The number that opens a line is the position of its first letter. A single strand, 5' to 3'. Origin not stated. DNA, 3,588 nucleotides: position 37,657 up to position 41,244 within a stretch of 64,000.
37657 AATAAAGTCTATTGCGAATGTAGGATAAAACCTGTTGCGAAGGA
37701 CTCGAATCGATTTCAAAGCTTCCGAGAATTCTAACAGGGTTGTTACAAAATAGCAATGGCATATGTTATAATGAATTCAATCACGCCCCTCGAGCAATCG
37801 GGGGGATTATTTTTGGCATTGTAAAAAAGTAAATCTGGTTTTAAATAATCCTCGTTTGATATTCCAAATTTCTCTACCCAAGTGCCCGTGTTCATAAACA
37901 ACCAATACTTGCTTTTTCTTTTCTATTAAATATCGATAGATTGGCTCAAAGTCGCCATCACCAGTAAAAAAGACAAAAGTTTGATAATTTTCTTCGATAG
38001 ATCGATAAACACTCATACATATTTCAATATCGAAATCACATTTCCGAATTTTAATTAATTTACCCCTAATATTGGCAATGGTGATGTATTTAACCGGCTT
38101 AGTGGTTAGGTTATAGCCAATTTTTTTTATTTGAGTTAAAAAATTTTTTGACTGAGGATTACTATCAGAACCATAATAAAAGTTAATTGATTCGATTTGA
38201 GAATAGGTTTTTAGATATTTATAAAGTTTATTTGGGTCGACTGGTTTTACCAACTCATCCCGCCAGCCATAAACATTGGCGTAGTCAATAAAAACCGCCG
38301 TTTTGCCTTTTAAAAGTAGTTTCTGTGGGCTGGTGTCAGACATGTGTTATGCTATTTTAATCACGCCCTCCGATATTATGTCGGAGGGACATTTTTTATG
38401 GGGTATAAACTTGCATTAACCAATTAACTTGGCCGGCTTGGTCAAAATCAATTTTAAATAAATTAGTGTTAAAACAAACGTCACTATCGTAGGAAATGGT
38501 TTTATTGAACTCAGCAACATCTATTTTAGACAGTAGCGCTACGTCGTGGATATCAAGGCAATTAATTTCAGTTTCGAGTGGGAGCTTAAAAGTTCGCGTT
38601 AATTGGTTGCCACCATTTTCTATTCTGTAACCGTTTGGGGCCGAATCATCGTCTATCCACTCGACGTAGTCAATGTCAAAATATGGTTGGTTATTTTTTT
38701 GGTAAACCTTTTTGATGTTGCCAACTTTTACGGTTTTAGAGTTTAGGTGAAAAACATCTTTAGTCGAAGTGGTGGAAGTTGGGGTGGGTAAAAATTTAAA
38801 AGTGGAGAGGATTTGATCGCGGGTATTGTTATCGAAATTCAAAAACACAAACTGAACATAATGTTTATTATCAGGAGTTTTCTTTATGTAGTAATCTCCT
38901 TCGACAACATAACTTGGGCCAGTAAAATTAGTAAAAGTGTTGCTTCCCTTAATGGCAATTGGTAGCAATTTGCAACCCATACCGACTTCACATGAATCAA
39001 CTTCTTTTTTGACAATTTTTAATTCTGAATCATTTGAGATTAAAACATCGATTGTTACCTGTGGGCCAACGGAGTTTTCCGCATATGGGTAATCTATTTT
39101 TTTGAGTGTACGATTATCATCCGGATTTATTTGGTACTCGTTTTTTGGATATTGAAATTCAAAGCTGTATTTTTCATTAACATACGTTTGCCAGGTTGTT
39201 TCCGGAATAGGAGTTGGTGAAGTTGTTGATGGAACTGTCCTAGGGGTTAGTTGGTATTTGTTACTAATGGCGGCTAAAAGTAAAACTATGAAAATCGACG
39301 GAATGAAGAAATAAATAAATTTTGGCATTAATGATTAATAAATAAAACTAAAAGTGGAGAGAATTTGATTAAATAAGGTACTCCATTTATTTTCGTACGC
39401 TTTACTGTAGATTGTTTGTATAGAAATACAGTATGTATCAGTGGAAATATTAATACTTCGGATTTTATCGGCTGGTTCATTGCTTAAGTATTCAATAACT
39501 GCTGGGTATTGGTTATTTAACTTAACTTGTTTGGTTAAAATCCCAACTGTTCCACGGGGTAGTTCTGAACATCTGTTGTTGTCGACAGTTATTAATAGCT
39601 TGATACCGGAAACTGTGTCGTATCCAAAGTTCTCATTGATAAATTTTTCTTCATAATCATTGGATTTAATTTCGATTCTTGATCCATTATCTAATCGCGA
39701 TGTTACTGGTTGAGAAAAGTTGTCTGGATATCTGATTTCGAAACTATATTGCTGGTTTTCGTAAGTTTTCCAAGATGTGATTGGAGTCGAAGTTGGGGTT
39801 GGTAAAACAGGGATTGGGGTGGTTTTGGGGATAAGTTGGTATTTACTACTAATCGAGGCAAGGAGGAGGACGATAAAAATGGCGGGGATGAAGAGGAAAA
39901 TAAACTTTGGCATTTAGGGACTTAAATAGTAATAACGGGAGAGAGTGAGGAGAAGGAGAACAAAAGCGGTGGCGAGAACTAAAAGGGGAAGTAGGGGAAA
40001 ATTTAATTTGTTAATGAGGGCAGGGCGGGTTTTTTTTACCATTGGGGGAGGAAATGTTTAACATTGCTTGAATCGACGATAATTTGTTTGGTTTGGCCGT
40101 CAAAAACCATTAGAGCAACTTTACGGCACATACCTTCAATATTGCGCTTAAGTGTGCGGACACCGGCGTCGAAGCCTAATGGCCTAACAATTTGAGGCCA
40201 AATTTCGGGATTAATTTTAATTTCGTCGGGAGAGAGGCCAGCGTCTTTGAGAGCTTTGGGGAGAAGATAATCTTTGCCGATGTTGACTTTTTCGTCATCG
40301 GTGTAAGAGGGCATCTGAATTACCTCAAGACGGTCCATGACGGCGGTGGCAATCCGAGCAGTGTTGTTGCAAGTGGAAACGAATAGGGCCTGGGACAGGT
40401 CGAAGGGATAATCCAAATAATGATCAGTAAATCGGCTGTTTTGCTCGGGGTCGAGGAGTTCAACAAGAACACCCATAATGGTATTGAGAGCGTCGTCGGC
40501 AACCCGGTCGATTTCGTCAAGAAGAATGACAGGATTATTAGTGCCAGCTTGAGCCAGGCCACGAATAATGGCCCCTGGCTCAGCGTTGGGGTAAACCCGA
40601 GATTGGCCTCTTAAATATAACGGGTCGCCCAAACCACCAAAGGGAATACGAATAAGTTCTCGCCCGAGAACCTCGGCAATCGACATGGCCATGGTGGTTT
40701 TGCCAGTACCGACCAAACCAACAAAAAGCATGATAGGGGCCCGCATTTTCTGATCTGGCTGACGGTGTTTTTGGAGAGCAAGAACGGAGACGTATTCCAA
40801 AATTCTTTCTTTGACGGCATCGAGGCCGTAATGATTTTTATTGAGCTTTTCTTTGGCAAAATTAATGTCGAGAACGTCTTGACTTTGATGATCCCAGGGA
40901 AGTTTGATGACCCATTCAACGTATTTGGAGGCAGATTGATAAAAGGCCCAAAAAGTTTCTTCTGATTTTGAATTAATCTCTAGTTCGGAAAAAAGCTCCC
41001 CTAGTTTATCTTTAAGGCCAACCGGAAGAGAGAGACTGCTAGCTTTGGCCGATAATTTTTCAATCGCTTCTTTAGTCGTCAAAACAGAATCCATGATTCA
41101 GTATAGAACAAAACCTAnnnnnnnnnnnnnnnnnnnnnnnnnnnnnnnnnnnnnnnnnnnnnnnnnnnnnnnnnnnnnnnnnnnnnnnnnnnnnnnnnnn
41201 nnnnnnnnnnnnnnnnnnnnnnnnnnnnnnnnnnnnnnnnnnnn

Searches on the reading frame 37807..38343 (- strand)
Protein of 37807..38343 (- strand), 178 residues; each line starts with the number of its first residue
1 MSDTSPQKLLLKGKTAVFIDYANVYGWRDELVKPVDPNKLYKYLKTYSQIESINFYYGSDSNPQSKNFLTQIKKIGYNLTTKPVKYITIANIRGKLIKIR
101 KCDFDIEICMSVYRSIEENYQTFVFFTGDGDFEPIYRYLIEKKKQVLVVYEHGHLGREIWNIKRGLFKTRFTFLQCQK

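Call 92: search_protein_families(library=pfam, proteins=[window:37807-38343:-], max_evalue=0.001)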
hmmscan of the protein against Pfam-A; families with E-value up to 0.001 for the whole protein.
window:37807-38343:- (178 aa): 1 family
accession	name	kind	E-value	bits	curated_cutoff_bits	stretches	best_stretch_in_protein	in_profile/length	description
PF01936.24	NYN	-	8.1e-20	72.2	24.2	1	14-151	1-126/145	NYN domain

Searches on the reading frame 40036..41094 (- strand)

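Call 92: search_protein_families(library=pfam, proteins=[window:40036-41094:-], max_evalue=0.001)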
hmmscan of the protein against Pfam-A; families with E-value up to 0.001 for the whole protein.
window:40036-41094:- (352 aa): 5 families
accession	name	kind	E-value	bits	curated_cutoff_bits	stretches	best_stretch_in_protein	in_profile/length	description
PF00004.35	AAA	-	1.7e-15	58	21.2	1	122-260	1-127/131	ATPase family associated with various cellular activities (AAA)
PF22667.2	Lon_lid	-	4.6e-10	39.4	27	1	283-336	1-55/57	Lon protease AAA+ ATPase lid domain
PF07728.20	AAA_5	-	1.7e-06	28.5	22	1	122-212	2-92/139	AAA domain (dynein-related subfamily)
PF13401.12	AAA_22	-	5e-05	24.1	27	0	118-206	4-104/130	AAA domain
PF07724.20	AAA_2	-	0.00022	21.8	27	1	122-246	6-127/166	AAA domain (Cdc48 subfamily)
